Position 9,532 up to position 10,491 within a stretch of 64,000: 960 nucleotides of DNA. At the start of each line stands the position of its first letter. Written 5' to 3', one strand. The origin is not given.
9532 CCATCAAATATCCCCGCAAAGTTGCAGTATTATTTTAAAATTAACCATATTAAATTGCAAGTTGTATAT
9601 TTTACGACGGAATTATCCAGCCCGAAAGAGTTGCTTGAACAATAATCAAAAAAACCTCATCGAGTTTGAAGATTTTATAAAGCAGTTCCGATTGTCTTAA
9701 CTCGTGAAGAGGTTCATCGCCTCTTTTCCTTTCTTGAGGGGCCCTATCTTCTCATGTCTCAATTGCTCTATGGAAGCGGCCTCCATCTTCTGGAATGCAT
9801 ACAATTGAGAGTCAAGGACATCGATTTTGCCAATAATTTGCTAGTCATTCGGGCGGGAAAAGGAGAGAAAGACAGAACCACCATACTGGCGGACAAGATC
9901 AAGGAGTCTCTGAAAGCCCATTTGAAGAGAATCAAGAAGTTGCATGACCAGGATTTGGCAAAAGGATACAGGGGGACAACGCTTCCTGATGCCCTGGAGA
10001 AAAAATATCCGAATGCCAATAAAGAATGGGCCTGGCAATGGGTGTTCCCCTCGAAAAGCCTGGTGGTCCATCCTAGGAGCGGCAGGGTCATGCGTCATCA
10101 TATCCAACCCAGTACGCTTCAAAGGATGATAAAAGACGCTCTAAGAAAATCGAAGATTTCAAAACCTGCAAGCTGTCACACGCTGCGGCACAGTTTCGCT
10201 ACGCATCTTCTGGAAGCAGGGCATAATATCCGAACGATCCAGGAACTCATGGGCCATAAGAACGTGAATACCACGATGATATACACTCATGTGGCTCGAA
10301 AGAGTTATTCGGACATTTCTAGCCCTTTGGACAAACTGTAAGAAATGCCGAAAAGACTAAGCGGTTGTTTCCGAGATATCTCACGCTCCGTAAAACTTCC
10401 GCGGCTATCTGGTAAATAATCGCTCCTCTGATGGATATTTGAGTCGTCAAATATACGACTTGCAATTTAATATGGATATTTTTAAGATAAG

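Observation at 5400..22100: Degenerate integron-like cassette array of about 17 kb with related attC-like sites and only a dead intI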

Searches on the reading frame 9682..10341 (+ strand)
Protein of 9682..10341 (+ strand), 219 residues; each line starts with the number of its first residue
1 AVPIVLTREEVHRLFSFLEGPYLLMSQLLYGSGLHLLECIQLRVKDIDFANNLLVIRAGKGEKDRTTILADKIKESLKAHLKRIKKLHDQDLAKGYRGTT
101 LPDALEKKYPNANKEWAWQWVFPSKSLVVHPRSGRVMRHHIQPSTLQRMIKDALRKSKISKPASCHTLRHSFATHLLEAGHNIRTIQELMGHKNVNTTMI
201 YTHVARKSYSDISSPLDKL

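Call 8: search_protein_families(library=pfam, proteins=[window:9682-10341:+], max_evalue=0.01)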
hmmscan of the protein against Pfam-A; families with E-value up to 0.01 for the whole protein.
window:9682-10341:+ (219 aa): 2 families
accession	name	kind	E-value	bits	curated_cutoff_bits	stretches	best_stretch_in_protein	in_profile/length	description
PF00589.27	Phage_integrase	-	2.3e-37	128.9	27.1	1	5-206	2-170/172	Phage integrase family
PF11344.13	DUF3146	-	0.0055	16.8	22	0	112-137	26-51/80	Protein of unknown function (DUF3146)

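Call 12: search_protein_families(library=ncbifam, proteins=[window:9682-10341:+], max_evalue=0.001)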
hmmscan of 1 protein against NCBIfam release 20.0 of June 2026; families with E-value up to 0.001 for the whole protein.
window:9682-10341:+ (219 aa): 12 families
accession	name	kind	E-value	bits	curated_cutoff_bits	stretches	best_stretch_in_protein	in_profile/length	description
TIGR02249.1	integrase_gron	subfamily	1.6e-96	323.4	265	1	2-219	98-315/315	integron integrase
NF011946.0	PRK15417.1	equivalog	1.1e-70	238.5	435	1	2-219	113-330/337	integron integrase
NF040815.2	recomb_XerA_Arch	equivalog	8.1e-40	137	220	2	138-208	188-258/263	site-specific tyrosine recombinase/integron integrase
TIGR02224.1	recomb_XerC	equivalog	2.8e-35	122.1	335.15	1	3-208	104-281/295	tyrosine recombinase XerC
TIGR02225.1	recomb_XerD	equivalog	1e-33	116.9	329.6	2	139-209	209-279/290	site-specific tyrosine recombinase XerD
NF001399.0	PRK00283.1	subfamily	7.9e-32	110.7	279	1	24-210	138-289/300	tyrosine recombinase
NF002331.0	PRK01287.1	subfamily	8.9e-28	97.3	371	2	140-208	247-316/365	site-specific tyrosine recombinase XerC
NF003462.0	PRK05084.1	equivalog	3.8e-18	65.3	267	2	137-210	279-350/360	tyrosine recombinase XerS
NF007371.0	PRK09871.1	subfamily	3.6e-08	33.2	222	1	146-204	116-174/198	tyrosine-type DNA invertase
NF007370.0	PRK09870.1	subfamily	6.8e-08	32.4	221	1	146-204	121-179/200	tyrosine-type DNA invertase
NF040693.1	recomb_GmtY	equivalog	4.5e-05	22.9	340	1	163-206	391-434/441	gamma-mobile-trio recombinase GmtY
NF041502.1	integrase_1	equivalog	0.00016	20.5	350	1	65-213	218-369/484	site-specific integrase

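Call 17: find_homologous_proteins(query=window:9682-10341:+, max_evalue=1e-20)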
Query window:9682-10341:+ (219 aa): 7821 proteins with E <= 1e-20 among 8000 candidates; the best 120 are listed.
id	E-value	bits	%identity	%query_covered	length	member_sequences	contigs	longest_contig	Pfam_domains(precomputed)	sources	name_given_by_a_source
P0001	9.5e-131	452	90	100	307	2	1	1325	PF13495.13,PF00589.28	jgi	jgi:integron integrase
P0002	2.1e-129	447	90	100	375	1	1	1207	PF13495.13,PF00589.28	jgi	jgi:integron integrase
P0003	2.5e-127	441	89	100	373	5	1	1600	PF13495.13,PF00589.28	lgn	-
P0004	2.9e-119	414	84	99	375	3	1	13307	PF13495.13,PF00589.28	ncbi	-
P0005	3.6e-114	398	80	100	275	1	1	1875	PF13495.13,PF00589.28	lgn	-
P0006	2.6e-109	382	77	100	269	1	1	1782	PF00589.28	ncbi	-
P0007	8.5e-109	380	86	89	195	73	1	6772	PF00589.28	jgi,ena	-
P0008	1.9e-107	376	85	89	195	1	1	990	PF00589.28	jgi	jgi:integron integrase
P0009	2.0e-106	372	85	89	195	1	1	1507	PF00589.28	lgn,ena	-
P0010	2.8e-106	372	85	89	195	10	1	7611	PF00589.28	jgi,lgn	-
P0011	1.0e-103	364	83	89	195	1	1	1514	PF00589.28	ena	-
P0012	1.0e-102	360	83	89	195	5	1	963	PF00589.28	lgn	-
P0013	9.5e-101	354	77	100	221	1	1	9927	PF00589.28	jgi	jgi:site-specific recombinase XerD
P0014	5.9e-100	351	85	84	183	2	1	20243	PF00589.28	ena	-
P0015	7.9e-99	348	72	100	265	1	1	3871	PF00589.28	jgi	-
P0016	1.4e-98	347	70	100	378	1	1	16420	PF13495.13,PF00589.28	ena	-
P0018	1.5e-93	330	65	100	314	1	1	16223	PF13495.13,PF00589.28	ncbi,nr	ncbi:MAG: integrase [Deltaproteobacteria bacterium RBG_19FT_COMBO_46_12]|nr:MAG: integrase [Deltapro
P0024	1.2e-91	324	72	89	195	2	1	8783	PF00589.28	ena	-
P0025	1.7e-91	324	63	100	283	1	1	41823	PF13495.13,PF00589.28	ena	-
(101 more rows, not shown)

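Call 18: find_encoding_contigs(protein=P0004, flank=10000, max_places=3)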
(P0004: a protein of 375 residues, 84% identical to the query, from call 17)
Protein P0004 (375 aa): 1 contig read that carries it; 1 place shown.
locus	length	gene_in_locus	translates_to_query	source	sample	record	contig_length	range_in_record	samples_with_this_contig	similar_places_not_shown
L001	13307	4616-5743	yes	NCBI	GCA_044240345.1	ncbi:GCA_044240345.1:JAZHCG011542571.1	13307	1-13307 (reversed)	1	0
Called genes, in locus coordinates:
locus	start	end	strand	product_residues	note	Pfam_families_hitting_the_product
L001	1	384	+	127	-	?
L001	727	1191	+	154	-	-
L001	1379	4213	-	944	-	PF13676:TIR_2, PF23381:Beta-prop_IFT122_1st, PF25174:Beta-prop_THOC3, PF23414:Beta-prop_EML_2, PF24817:WD40_WDHD1_1st, PF24814:WD40_Prp19, PF23381:Beta-prop_IFT122_1st, PF24807:WD40_CDC20-Fz, +58 more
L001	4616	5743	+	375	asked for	PF13495:Phage_int_SAM_4, PF00589:Phage_integrase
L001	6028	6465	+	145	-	PF18181:SLATT_1, PF14015:DUF4231, PF18184:SLATT_3 (weak)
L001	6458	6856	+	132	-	PF08937:ThsB_TIR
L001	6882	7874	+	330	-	PF01702:TGT (faint)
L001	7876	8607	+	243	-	PF22175:Ogg-HhH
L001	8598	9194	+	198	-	PF02568:ThiI (faint), PF06508:QueC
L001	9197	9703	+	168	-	PF08937:ThsB_TIR, PF13676:TIR_2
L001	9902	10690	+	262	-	PF08937:ThsB_TIR (weak), PF13676:TIR_2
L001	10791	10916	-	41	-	-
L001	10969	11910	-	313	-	-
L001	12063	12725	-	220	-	-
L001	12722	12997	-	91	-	-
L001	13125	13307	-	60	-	?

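Call 19: find_encoding_contigs(protein=P0014, flank=10000, max_places=3)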
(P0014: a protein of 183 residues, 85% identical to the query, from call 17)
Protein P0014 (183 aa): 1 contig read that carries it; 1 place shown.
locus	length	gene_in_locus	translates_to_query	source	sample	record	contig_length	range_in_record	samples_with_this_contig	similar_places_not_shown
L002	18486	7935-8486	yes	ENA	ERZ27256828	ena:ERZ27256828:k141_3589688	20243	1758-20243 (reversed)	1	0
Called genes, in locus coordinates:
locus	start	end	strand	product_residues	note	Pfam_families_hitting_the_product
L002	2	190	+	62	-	?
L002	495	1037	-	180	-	-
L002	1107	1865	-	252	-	-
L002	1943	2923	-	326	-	-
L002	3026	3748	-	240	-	-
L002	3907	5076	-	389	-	-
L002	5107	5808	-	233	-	PF13365:Trypsin_2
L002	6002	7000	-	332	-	PF12358:DUF3644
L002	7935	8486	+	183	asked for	PF00589:Phage_integrase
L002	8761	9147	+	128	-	-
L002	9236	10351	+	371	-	PF04055:Radical_SAM, PF13353:Fer4_12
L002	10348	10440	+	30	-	-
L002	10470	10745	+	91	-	-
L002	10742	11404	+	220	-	-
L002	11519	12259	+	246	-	-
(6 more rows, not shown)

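Call 20: find_encoding_contigs(protein=P0007, flank=10000, max_places=6)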
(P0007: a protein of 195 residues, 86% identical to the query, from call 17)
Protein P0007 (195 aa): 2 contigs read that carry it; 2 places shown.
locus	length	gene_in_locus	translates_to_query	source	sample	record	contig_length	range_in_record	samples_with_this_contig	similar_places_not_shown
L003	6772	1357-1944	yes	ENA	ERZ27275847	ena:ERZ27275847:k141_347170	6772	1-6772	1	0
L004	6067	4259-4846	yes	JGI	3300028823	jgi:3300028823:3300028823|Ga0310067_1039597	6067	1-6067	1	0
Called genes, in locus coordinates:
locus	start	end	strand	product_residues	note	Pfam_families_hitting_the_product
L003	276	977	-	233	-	PF04191:PEMT, PF04140:ICMT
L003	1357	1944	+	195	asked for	PF00589:Phage_integrase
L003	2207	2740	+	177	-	-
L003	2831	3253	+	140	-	PF12663:DUF3788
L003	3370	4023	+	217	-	-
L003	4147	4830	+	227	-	PF00583:Acetyltransf_1, PF13508:Acetyltransf_7, PF13673:Acetyltransf_10 (weak)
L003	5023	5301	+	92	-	PF02604:PhdYeFM_antitox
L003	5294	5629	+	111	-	PF05016:ParE_toxin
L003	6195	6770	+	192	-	?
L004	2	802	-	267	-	?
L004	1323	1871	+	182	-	PF04191:PEMT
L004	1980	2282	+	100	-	-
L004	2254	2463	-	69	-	-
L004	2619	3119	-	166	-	PF04191:PEMT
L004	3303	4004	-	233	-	PF04191:PEMT, PF04140:ICMT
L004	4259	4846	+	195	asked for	PF00589:Phage_integrase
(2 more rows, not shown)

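Call 23: find_related_loci(query=A2, collection=genome_contigs, flank=10000)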
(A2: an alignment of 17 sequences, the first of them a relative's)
Query A2 (375 aa) in genome_contigs; peptide patterns used: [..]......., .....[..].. (x = any residue, [..] = any of these).
600 stretches matched a pattern (row limit reached: there are more); 588 encode a relative of the query (tblastn E <= 1e-3); the best 80 are kept; 80 distinct loci.
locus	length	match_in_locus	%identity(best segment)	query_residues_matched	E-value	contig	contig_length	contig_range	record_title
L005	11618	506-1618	55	1-375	1e-139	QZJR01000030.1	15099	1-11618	MAG: Deltaproteobacteria bacterium isolate SURF_34 Ga0104751_1005686, whole genome shotgun sequence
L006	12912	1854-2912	46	6-373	3e-114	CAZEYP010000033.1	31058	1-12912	MAG TPA_asm: uncultured Nitrospirota bacterium isolate binchicken_co172_141 genome assembly, contig: NODE_991_length_310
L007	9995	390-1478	49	1-375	7e-114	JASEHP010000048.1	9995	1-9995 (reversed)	MAG: Thermodesulfovibrionales bacterium isolate Yes70-26 NODE_48_length_9995_cov_26.433501, whole genome shotgun sequenc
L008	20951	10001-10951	53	59-375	1e-112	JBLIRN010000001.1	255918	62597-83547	MAG: bacterium isolate MG2_202303_bin_136 MG2_202303_bin_136_scaffold_1, whole genome shotgun sequence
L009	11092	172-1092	54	69-375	4e-112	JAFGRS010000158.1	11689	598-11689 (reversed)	MAG: Lentisphaeria bacterium isolate Zod_Metabat.847 k87_1302761, whole genome shotgun sequence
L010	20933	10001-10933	51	65-375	8e-111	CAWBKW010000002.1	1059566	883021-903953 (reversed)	MAG: uncultured Coriobacteriia bacterium isolate MFD02979.bin.2.177 genome assembly, contig: contig_22262, whole genome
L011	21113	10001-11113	46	1-375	4e-111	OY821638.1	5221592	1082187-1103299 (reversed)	MAG: Smithellaceae bacterium isolate 7d888188-1d27-4603-a379-950c855845c6 genome assembly, chromosome: 1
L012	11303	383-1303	53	69-375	1e-110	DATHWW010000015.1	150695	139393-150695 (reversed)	MAG TPA_asm: Methylophilaceae bacterium isolate SMAG_U16169 k141_122747, whole genome shotgun sequence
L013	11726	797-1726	53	64-373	2e-110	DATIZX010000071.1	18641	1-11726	MAG TPA_asm: Verrucomicrobiia bacterium isolate SMAG_U15312 k141_5000992, whole genome shotgun sequence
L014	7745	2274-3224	50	59-375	2e-109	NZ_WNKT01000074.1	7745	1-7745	Allochromatium palmeri strain DSM 15591 NODE_74_length_7745_cov_33.1291, whole genome shotgun sequence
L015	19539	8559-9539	51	45-373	3e-108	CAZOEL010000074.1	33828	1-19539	MAG TPA_asm: uncultured Syntrophobacteraceae bacterium isolate binchicken_co269_257 genome assembly, contig: NODE_1093_l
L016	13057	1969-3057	48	1-375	2e-108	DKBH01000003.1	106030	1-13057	MAG TPA_asm: Nitrospiraceae bacterium UBA6905 UBA6905_contig_273, whole genome shotgun sequence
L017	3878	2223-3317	45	5-375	9e-110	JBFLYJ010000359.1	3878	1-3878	MAG: Nitrospirota bacterium isolate MAG082 MAG082_359, whole genome shotgun sequence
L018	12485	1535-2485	50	59-375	3e-108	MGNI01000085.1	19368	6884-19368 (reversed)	MAG: Chloroflexi bacterium RBG_16_48_8 RBG_16_scaffold_23863, whole genome shotgun sequence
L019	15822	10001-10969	51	47-375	4e-108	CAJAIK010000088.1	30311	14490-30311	MAG: uncultured Chlorobiaceae bacterium isolate E-4_bin-114 genome assembly, contig: bin-114:088/128, whole genome shotg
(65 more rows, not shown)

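Call 29: find_related_loci(query=window:9682-10341:+, collection=metagenome_contigs, flank=10000)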
Query window:9682-10341:+ (219 aa) in metagenome_contigs; peptide patterns used: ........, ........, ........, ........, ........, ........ (x = any residue, [..] = any of these).
276 stretches matched a pattern; 152 encode a relative of the query (tblastn E <= 1e-3); the best 80 are kept; 80 distinct loci.
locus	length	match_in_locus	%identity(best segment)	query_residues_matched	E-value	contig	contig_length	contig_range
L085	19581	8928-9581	90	2-219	1e-137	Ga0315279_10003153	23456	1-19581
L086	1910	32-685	90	2-219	2e-147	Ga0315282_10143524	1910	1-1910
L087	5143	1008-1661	90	2-219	2e-138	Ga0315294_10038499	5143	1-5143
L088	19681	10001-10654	89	2-219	8e-133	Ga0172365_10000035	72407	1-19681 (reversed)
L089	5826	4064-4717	88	2-219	3e-130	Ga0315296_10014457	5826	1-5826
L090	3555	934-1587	85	2-219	3e-132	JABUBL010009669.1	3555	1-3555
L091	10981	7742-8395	85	2-219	3e-128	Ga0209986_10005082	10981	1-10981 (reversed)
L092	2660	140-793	85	2-219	8e-134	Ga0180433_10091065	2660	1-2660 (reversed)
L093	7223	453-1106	83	2-219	4e-126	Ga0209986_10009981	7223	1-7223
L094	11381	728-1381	84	2-219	9e-126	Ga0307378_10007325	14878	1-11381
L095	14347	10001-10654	84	2-219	8e-126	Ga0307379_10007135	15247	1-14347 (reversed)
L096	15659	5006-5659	84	2-219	1e-124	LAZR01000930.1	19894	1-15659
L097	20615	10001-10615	89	15-219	2e-124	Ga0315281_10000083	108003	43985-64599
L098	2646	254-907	80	2-219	2e-125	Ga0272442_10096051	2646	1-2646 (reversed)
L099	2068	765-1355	85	15-211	4e-118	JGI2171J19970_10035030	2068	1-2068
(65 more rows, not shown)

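Call 49: find_encoding_contigs(protein=P0016, flank=6000, max_places=2)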
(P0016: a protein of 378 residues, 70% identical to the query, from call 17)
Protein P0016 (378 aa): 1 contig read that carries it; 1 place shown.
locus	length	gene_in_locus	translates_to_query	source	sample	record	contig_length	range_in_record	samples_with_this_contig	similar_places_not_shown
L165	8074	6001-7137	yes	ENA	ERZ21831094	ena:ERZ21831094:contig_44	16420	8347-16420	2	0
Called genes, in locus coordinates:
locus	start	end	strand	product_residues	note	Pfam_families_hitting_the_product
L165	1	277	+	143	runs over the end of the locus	PF01609:DDE_Tnp_1 (faint)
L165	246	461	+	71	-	-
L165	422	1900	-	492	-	-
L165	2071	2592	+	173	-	PF01609:DDE_Tnp_1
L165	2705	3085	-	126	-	PF09821:AAA_assoc_C (weak)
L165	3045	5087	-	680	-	PF20703:nSTAND1 (weak), PF13191:AAA_16 (weak)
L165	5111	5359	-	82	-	-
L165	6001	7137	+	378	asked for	PF13495:Phage_int_SAM_4, PF00589:Phage_integrase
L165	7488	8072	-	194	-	?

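Call 50: find_encoding_contigs(protein=P0018, flank=6000, max_places=2)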
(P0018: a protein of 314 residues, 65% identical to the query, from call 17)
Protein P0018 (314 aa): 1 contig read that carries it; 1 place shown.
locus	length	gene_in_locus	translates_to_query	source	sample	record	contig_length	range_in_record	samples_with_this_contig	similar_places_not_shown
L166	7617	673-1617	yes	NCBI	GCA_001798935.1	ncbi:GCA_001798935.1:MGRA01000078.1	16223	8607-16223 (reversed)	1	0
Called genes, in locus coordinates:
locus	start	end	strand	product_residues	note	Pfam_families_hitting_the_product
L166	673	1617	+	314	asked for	PF13495:Phage_int_SAM_4, PF00589:Phage_integrase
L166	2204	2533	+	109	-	PF01869:BcrAD_BadFG, PF02782:FGGY_C (weak)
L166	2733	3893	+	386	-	PF06050:HGD-D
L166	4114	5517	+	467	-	PF06050:HGD-D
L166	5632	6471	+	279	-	PF01869:BcrAD_BadFG, PF22521:HypF_C_2 (faint), PF02782:FGGY_C (weak)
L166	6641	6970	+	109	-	PF02085:Cytochrom_CIII, PF14522:Cytochrome_C7 (faint)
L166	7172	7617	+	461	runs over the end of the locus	PF05140:ResB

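Call 51: find_encoding_contigs(protein=P0025, flank=6000, max_places=2)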
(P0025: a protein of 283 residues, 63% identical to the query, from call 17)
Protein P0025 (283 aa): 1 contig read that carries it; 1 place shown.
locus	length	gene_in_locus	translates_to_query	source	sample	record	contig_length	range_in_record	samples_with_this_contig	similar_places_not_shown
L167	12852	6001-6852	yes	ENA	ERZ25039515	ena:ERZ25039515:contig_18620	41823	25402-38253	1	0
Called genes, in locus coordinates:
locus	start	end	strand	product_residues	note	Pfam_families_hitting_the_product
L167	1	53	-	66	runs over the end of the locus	-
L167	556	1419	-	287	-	PF18754:Nmad3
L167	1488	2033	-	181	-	PF13787:HXXEE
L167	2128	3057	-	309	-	PF14338:Mrr_N, PF04471:Mrr_cat, PF22722:NA-iREase1, PF13156:Mrr_cat_2 (weak)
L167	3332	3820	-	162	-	PF13924:Lipocalin_5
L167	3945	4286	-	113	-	-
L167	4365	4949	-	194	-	-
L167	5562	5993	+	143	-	PF13495:Phage_int_SAM_4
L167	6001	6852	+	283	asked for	PF13495:Phage_int_SAM_4, PF00589:Phage_integrase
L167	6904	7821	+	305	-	PF00753:Lactamase_B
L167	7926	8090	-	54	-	PF09723:Zn_ribbon_8, PF17283:Zn_ribbon_SprT, PF08271:Zn_Ribbon_TF (weak)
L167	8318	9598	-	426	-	PF07719:TPR_2 (faint), PF13482:RNase_H_2, PF13428:TPR_14 (faint)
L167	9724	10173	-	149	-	PF09369:MZB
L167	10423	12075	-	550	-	PF00270:DEAD, PF04851:ResIII, PF00271:Helicase_C, PF22982:WHD_HRQ1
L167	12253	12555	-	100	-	PF04304:DUF454, PF09656:PGPGW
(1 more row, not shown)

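Call 67: search_protein_families(library=pfam, proteins=[L001:4478-5743:+], max_evalue=0.01)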
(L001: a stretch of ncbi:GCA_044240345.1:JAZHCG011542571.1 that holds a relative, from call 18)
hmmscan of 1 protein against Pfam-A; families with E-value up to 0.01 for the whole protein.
L001:4478-5743:+ (421 aa): 3 families
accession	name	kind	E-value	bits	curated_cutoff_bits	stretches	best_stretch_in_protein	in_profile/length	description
PF00589.27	Phage_integrase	-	2.3e-37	128.8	27.1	1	207-408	2-170/172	Phage integrase family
PF13495.12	Phage_int_SAM_4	-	1.7e-30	105.7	27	2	110-189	4-83/85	Phage integrase, N-terminal SAM-like domain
PF02899.23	Phage_int_SAM_1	-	0.0098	16.6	22.3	0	118-180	12-75/83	Phage integrase, N-terminal SAM-like domain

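Call 69: find_encoding_contigs(protein=P0024, flank=6000, max_places=2)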
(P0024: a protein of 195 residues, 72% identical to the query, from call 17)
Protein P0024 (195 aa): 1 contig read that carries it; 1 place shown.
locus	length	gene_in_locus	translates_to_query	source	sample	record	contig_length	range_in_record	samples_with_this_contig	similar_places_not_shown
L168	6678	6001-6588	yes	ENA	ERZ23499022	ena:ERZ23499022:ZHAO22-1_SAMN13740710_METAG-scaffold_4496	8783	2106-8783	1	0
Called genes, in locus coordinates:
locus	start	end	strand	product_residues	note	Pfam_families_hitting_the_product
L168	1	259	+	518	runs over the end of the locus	PF04223:CitF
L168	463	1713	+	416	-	PF00330:Aconitase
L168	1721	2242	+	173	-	PF00694:Aconitase_C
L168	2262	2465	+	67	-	PF00037:Fer4 (weak), PF12797:Fer4_2 (faint), PF12837:Fer4_6 (faint), PF13237:Fer4_10 (weak), PF13370:Fer4_13 (faint), PF12838:Fer4_7, PF13187:Fer4_9 (weak), PF00037:Fer4 (weak), +3 more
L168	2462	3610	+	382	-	PF01855:POR_N, PF17147:PFOR_II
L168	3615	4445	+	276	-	PF02775:TPP_enzyme_C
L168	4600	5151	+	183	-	PF01558:POR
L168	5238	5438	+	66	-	-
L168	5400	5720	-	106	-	-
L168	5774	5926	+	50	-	-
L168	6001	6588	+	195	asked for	PF00589:Phage_integrase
